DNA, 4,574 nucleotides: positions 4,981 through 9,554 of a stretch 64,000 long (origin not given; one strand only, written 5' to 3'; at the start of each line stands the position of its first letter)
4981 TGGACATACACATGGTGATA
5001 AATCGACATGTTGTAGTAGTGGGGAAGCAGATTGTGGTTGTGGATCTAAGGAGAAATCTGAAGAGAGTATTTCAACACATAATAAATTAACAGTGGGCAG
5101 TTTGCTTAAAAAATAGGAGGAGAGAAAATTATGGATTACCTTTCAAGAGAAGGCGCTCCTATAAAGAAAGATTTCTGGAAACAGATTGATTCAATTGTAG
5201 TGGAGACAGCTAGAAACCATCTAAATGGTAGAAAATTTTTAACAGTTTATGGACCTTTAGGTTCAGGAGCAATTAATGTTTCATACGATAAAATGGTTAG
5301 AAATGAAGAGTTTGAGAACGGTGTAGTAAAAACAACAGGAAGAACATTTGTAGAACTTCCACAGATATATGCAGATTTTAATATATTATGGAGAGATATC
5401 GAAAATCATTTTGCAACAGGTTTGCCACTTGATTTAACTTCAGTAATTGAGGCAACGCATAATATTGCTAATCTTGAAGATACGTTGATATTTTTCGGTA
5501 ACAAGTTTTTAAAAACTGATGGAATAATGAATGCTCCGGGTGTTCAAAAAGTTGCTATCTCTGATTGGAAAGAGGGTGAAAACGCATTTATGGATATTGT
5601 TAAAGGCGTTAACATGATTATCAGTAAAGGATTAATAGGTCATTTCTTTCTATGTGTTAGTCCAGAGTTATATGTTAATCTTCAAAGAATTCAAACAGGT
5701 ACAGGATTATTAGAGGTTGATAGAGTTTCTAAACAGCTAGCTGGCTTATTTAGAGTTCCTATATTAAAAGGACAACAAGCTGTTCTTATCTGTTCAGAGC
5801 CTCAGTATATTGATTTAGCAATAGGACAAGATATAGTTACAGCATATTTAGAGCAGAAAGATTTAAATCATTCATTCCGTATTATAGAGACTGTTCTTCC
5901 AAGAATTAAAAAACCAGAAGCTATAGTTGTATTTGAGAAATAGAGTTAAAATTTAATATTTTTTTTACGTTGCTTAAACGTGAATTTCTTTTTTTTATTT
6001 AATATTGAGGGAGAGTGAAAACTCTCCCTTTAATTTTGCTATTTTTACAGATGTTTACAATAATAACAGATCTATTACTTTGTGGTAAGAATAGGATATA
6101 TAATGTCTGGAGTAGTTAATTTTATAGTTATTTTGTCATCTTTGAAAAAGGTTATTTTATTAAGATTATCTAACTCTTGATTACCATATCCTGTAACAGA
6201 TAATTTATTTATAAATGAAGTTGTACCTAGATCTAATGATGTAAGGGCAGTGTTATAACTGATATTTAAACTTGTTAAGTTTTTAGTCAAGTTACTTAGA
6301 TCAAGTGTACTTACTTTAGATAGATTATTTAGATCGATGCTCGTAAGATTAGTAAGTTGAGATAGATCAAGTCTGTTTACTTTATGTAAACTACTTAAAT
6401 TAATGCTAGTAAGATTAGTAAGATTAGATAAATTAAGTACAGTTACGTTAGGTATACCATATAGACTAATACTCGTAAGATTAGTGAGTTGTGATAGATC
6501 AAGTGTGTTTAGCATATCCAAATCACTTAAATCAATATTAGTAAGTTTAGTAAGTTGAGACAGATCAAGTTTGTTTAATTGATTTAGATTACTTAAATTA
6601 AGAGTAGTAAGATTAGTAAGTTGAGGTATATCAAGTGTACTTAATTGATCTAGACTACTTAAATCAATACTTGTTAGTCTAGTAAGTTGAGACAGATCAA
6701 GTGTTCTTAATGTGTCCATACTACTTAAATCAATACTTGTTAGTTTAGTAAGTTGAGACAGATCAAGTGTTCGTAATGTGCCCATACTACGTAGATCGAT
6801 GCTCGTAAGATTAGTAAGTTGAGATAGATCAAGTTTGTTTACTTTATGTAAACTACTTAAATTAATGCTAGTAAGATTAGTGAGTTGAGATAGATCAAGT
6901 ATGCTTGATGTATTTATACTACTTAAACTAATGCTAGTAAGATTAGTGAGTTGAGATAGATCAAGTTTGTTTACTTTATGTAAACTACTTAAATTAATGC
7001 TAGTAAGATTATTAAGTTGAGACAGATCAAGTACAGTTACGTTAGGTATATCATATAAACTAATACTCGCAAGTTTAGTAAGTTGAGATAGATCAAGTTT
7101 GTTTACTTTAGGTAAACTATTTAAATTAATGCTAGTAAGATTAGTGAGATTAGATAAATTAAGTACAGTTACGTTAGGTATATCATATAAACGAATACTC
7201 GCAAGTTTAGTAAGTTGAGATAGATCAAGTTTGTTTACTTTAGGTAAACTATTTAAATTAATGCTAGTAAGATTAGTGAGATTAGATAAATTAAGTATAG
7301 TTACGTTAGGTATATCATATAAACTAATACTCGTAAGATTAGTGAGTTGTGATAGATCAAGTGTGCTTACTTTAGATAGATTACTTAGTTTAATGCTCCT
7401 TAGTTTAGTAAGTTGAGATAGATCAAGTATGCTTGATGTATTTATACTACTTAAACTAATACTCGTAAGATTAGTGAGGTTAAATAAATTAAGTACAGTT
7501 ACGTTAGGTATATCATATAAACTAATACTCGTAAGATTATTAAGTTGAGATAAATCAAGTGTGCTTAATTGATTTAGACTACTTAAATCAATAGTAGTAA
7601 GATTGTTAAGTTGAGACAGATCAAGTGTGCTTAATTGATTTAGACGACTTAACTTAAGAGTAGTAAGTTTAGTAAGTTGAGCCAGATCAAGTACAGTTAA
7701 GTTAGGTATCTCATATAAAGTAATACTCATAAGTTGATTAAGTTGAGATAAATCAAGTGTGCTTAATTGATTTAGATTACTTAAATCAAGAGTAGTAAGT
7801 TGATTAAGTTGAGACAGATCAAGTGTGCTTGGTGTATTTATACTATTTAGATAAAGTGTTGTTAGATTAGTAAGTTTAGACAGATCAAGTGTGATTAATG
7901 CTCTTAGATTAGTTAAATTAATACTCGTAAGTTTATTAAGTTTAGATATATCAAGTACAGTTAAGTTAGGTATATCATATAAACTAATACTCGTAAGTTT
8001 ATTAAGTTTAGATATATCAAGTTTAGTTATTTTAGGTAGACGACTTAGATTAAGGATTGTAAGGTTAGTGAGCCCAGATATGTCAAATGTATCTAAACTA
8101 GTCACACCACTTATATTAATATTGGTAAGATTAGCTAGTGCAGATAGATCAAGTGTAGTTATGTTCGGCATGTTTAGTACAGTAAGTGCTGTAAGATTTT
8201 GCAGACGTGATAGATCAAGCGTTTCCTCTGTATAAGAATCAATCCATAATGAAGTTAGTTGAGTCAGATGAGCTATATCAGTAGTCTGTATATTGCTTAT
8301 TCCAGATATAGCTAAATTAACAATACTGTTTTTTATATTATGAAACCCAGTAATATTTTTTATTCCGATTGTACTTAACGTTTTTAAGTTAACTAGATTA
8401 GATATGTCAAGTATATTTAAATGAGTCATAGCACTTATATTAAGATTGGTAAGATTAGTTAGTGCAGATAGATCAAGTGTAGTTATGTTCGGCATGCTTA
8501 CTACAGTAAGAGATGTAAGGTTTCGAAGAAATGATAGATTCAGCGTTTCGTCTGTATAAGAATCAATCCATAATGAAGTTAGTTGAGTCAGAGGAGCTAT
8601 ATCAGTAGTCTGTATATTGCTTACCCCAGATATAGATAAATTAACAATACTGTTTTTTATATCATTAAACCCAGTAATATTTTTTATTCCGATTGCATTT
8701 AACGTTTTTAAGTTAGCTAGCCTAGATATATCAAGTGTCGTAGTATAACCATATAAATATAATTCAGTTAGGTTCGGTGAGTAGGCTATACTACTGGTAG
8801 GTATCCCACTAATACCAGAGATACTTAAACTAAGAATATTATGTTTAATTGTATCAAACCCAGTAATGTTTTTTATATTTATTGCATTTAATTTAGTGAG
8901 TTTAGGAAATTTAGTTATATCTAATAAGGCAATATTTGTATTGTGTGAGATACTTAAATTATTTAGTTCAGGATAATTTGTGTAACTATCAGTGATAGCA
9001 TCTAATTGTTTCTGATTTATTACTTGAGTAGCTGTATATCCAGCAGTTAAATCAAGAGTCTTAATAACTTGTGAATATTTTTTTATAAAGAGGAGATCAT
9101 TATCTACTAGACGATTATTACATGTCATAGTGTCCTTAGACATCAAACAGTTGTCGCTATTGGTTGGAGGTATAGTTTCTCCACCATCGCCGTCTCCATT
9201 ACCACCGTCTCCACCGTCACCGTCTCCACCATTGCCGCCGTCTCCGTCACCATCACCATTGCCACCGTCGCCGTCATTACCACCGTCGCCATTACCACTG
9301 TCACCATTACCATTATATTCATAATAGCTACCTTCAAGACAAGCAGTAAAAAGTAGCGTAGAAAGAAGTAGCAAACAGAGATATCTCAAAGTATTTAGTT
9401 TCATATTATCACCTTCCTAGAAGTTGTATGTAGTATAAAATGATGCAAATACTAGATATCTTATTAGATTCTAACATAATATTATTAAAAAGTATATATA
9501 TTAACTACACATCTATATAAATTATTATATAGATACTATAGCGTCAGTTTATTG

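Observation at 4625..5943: Family-1 encapsulin operon whose ferritin-like cargo carries a Cys/His-rich insert in front of the targeting peptide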

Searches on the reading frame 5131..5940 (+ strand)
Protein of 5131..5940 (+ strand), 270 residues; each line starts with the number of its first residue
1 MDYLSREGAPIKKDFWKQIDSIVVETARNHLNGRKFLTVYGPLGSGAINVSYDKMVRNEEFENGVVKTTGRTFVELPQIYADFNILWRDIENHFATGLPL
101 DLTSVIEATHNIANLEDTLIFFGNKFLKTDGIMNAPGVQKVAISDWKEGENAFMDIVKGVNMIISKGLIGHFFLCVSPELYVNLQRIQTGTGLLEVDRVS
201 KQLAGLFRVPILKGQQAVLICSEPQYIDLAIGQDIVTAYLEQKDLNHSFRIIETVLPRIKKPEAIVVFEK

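Call 3: search_protein_families(library=pfam, proteins=[window:5131-5940:+], max_evalue=0.01)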
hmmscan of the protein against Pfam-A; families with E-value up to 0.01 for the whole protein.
window:5131-5940:+ (270 aa): 3 families
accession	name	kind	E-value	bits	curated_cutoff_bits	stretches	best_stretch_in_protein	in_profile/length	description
PF04454.18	Linocin_M18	-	1.9e-65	221.1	24.3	1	1-255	1-252/253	Encapsulating protein for peroxidase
PF09950.15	Major_capside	-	3.6e-06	27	26.8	1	68-165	19-121/251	Major capsid protein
PF19774.5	DUF6260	-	9.6e-05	22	26.6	1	81-241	89-268/301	Family of unknown function (DUF6260)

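Call 4: search_protein_families(library=ncbifam, proteins=[window:5131-5940:+], max_evalue=0.01)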
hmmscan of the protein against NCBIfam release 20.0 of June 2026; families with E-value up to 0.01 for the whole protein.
window:5131-5940:+ (270 aa): 1 family
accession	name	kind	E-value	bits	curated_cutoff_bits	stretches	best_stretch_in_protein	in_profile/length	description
NF041155.2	encap_f1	equivalog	1.1e-75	254.4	100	1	4-268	1-261/261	family 1 encapsulin nanocompartment shell protein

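Call 52: search_solved_structures(query=window:5131-5940:+, max_evalue=1e-10)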
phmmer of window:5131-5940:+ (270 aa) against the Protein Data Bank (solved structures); distinct sequences matched with E-value up to 1e-10: 24.
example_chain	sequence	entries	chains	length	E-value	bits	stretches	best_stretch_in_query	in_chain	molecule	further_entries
9fy6_A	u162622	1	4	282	5.1e-55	189.7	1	9-269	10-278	Bacteriocin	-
9i8e_C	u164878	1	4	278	1.8e-54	187.9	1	1-268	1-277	Encapsulin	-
9i8f_C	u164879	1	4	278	3.4e-54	187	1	1-268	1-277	Encapsulin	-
6nj8_A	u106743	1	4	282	1.3e-53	185.1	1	9-266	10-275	Encapsulating protein for a DyP-type peroxidase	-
8rvj_A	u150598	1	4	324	4.6e-52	180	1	66-266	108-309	Type 1 encapsulin shell protein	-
7mh2_A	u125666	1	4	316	6.4e-52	179.5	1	66-266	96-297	T4GALA Engineered Protein Nanocage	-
9zvv_A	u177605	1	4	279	2.5e-49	171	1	9-266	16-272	Type 1 encapsulin shell protein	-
4pt2_P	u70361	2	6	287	1e-48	169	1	2-269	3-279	Encapsulin protein | Type 1 encapsulin shell protein EncA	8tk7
7s4q_A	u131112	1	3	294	1.1e-48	168.9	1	2-269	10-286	EncA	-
7s20_A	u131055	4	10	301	1.2e-48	168.7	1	2-269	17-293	EncA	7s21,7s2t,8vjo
9zw3_A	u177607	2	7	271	2.5e-47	164.4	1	9-266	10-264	Type 1 encapsulin shell protein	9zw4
8v4n_A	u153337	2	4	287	1.3e-46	162.1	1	2-269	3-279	Type 1 encapsulin shell protein EncA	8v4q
9b9i_A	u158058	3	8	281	2.2e-43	151.5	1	2-269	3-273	Type 1 encapsulin shell protein EncA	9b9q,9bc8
7lik_A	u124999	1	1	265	4.7e-17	65.2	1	1-268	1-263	Maritimacin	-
7lij_A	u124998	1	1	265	4.7e-17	65.2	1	1-268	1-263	Maritimacin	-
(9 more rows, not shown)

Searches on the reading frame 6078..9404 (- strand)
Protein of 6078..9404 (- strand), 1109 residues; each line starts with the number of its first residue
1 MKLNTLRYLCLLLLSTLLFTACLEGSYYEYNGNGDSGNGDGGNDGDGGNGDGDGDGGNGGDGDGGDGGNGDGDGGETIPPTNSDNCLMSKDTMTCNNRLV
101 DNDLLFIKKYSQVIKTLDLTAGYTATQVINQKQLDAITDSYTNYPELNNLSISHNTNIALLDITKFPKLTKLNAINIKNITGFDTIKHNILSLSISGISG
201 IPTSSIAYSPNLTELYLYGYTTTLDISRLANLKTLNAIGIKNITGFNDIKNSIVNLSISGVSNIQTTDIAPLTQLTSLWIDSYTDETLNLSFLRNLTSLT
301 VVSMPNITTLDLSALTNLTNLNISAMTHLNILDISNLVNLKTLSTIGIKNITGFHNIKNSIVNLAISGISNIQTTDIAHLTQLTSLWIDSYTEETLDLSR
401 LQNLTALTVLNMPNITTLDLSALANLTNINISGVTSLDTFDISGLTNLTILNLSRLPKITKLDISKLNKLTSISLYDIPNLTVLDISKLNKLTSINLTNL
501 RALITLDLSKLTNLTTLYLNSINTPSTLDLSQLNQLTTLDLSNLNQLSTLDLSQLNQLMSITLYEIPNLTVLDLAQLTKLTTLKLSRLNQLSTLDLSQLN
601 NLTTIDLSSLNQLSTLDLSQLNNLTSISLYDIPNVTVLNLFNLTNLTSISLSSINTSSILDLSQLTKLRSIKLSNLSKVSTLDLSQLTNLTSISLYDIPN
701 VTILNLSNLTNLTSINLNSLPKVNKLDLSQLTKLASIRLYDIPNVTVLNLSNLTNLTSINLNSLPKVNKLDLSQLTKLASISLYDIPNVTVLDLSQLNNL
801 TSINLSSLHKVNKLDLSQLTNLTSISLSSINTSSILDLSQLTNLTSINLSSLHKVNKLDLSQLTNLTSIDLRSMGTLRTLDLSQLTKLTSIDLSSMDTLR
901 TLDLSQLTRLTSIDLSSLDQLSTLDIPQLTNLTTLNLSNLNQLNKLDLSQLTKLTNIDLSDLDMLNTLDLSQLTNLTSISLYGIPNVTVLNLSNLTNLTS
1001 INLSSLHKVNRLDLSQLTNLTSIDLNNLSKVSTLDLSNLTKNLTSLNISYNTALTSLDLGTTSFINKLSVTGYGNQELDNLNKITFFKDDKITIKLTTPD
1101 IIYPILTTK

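Call 65: search_protein_families(library=pfam, proteins=[window:6078-9404:-], max_evalue=0.0001)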
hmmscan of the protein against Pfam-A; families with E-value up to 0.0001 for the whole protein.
window:6078-9404:- (1109 aa): 5 families
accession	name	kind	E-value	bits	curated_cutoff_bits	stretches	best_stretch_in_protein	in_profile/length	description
PF23952.1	LRR_EndoS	-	1.6e-35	122.2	27.9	1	827-906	30-115/116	Endo-beta-N-acetylglucosaminidase EndoS LRR domain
PF25013.1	LRR_Zer-1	-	1.1e-31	110.3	27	0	530-590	4-66/137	Zer-1-like, Leucine-rich repeats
PF12799.13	LRR_4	-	7.3e-24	83.7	27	0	457-498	1-43/44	Leucine Rich repeats (2 copies)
PF25019.1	LRR_R13L1-DRL21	-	7.6e-12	45.7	27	0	268-326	64-127/127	R13L1/DRL21 LRRs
PF23598.1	LRR_14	-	1.3e-08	34.4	40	0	247-413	60-247/353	Leucine-rich repeat region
